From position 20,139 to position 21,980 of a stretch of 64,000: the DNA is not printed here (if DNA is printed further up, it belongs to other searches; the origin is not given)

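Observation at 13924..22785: Six tightly coupled + strand genes interleaving Exonuclease VII (xseAB) with a helicase-nuclease, a WYL-REC protein, a Cas4-like RecB nuclease and a TerB-N protein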

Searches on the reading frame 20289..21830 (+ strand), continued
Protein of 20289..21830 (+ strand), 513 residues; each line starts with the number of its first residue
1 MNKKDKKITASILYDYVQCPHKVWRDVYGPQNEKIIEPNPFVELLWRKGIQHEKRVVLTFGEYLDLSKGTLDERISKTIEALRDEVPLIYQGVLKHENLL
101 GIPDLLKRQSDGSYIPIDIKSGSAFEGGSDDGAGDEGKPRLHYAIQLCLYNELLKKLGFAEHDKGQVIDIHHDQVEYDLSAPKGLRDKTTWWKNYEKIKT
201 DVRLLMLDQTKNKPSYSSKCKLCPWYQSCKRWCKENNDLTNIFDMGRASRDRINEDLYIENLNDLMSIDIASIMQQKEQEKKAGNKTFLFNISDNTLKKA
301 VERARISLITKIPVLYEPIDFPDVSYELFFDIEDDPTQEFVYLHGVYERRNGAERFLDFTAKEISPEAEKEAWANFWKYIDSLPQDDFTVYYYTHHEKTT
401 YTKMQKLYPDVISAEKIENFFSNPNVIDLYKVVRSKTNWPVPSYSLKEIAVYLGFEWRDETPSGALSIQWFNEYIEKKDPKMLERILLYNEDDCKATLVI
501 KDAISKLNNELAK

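Call 76: search_dna_similar(query=window:20289-21830:+, collection=plasmids, mode=protein, max_rows=15)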
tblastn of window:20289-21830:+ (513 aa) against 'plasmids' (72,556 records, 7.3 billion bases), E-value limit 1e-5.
Records with a match: 19; places in all: 19; records where one place covers at least 80% of the query: 14.
Best place of each record, by identity: <60% 19.
By first word of the organism name: Sphingobium 2; Aminobacter 2; Rhizobium 2; Phenylobacterium 1; Tritonibacter 1; Rhizorhabdus 1; Sphingomonas 1; Pseudomonas 1; Leisingera 1; Caballeronia 1; and 6 more.
By predicted mobility (MOB-suite, as given by PLSDB): non-mobilizable 10; conjugative 8; mobilizable 1.
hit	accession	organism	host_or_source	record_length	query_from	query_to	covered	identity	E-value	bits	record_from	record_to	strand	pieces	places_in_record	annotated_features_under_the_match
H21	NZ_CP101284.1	Phenylobacterium sp. LH3H17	-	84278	9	502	96%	23.7%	8e-19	98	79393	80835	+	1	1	TM0106 family RecB-like putative nuclease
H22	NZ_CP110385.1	Tritonibacter mobilis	-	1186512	7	502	97%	23.3%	8e-9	66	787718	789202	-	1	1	record has no annotation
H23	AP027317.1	Sphingobium sp. TomMM15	-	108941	8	502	96%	22.7%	6e-15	86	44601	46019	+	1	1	hypothetical protein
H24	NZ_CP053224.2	Sphingobium sp. RSMS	whole organism,Storage tank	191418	8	508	98%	22.1%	4e-14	83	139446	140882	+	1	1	TM0106 family RecB-like putative nuclease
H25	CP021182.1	Rhizorhabdus wittichii DC-6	activated sludge of a wastewater ...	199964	8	508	98%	22.1%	4e-14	83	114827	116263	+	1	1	nuclease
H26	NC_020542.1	Sphingomonas sp. MM-1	-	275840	8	508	98%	22.1%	4e-14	83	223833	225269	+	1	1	TM0106 family RecB-like putative nuclease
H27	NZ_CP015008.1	Aminobacter aminovorans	cell culture,soil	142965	8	502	96%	22.1%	2e-13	81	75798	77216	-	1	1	TM0106 family RecB-like putative nuclease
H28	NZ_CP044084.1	Pseudomonas luteola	Homo sapiens,clinical isolate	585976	9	502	96%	22.1%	4e-13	80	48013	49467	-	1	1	TM0106 family RecB-like putative nuclease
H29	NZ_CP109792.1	Leisingera thetidis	-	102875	1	502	98%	21.7%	2e-10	71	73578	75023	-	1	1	TM0106 family RecB-like putative nuclease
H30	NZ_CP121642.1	Rhizobium sp. CC1099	Onobrychis viciifolia,cell culture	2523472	8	510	98%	21.7%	1e-15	88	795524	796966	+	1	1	none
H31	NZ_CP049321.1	Caballeronia sp. SBC2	whole organism,soil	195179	9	507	97%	20.9%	7e-11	73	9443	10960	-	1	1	TM0106 family RecB-like putative nuclease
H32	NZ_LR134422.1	Legionella adelaidensis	environmental,Cooling tower water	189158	47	497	88%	23.0%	2e-6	59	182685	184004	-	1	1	TM0106 family RecB-like putative nuclease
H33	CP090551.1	Rhizobium leguminosarum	Trifolium pratense,Cell culture,Plant ...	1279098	7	452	87%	21.9%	2e-11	74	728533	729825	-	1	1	TM0106 family RecB-like putative nuclease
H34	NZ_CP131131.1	Shinella zoogloeoides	isolate,Activated charcoal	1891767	7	452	87%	21.8%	2e-9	69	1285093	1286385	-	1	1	none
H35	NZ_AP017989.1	Aminobacter sp. SS-2016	Lotus japoicus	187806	138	502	71%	23.3%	1e-9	69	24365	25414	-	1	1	TM0106 family RecB-like putative nuclease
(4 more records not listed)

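Call 77: search_dna_similar(query=window:20289-21830:+, collection=phages, mode=protein, max_rows=10)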
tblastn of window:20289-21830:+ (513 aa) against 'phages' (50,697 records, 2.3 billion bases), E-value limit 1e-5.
No match.

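Call 78: get_annotated_region(hit=H21, flank=6000)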
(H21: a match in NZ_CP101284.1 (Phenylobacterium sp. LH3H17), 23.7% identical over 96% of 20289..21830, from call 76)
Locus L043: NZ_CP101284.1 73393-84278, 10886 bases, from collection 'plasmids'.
description: Phenylobacterium sp. LH3H17 plasmid pA, complete sequence
organism: Phenylobacterium sp. LH3H17 (NCBI taxid 2903901)
taxonomy: Bacteria; Pseudomonadota; Alphaproteobacteria; Caulobacterales; Caulobacteraceae; Phenylobacterium; Phenylobacterium sp. LH3H17
host: -; source: -; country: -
typing (MOB-suite, as given by PLSDB): non-mobilizable; replicon rep_cluster_691; mating-pair formation MPF_T
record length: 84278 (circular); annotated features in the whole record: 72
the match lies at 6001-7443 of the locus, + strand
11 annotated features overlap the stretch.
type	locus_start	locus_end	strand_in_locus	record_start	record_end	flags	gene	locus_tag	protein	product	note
CDS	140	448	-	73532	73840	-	-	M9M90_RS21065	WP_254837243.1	hypothetical protein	-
CDS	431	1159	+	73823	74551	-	trbB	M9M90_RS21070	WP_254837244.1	P-type conjugative transfer ATPase TrbB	-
CDS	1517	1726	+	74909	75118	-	-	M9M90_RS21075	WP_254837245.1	hypothetical protein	-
CDS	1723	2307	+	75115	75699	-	-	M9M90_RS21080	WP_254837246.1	Fic family protein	-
CDS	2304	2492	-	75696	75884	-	-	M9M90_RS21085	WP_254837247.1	ribbon-helix-helix protein, CopG family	-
CDS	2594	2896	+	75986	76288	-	-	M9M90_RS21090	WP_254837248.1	multiubiquitin domain-containing protein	-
CDS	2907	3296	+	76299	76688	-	-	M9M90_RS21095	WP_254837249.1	E2/UBC family protein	-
CDS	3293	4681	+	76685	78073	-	-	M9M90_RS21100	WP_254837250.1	ThiF family adenylyltransferase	-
CDS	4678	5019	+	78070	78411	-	-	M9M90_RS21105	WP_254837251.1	DUF6527 family protein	-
CDS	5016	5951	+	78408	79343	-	-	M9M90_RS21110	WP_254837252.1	hypothetical protein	-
CDS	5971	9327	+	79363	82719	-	-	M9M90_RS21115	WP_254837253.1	TM0106 family RecB-like putative nuclease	-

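Call 79: get_annotated_region(hit=H28, flank=6000)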
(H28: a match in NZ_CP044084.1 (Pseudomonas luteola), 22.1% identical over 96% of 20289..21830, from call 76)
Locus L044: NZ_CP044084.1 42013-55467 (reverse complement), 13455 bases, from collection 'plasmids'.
description: Pseudomonas luteola strain FDAARGOS_637 plasmid unnamed1, complete sequence
organism: Pseudomonas luteola (NCBI taxid 47886)
taxonomy: Bacteria; Pseudomonadota; Gammaproteobacteria; Pseudomonadales; Pseudomonadaceae; Pseudomonas; Pseudomonas luteola
host: -; source: Homo sapiens,clinical isolate; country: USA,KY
typing (MOB-suite, as given by PLSDB): non-mobilizable
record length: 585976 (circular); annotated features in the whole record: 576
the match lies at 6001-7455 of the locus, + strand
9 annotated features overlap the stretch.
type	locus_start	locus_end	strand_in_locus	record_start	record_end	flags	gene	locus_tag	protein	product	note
CDS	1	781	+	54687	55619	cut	-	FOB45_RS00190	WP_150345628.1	hypothetical protein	-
CDS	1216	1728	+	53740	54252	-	-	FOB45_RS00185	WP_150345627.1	hypothetical protein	-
CDS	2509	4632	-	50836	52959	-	-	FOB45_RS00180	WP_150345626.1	ATP-binding protein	-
CDS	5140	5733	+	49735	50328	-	-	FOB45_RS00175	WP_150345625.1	hypothetical protein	-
CDS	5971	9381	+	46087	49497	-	-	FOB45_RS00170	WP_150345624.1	TM0106 family RecB-like putative nuclease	-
CDS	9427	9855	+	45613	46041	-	-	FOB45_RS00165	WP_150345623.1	hypothetical protein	-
CDS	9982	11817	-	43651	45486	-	-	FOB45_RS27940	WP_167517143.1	inositol monophosphatase family protein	-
CDS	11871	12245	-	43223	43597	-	-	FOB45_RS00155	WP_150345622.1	hypothetical protein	-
CDS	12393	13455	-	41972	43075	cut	-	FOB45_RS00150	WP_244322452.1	WYL domain-containing protein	-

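Call 81: find_encoding_contigs(protein=P0122, flank=10000, max_places=2)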
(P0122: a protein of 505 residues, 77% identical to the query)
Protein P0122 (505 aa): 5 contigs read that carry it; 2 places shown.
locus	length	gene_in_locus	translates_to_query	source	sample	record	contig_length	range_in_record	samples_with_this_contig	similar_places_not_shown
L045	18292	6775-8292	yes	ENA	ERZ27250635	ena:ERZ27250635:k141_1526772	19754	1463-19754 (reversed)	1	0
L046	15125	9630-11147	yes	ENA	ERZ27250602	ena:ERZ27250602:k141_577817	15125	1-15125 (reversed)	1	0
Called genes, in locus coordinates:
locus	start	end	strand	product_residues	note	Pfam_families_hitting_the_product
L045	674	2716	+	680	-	-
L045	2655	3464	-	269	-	PF02086:MethyltransfD12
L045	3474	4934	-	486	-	PF01726:LexA_DNA_bind, PF00717:Peptidase_S24, PF01555:N6_N4_Mtase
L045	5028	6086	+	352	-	PF00753:Lactamase_B (weak), PF19583:ODP (weak)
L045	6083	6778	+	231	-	-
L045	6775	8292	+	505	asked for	PF13482:RNase_H_2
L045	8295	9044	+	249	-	-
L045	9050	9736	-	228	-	-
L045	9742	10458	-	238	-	PF13091:PLDc_2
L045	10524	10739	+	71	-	PF13560:HTH_31, PF12844:HTH_19, PF01381:HTH_3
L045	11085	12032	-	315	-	PF05050:Methyltransf_21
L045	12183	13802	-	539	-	PF17936:Big_6 (weak), PF19077:Big_13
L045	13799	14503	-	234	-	-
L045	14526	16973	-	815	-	-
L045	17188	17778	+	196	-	PF06790:UPF0259, PF10110:GPDPase_memb (weak), PF06161:DUF975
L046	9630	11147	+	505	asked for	PF13482:RNase_H_2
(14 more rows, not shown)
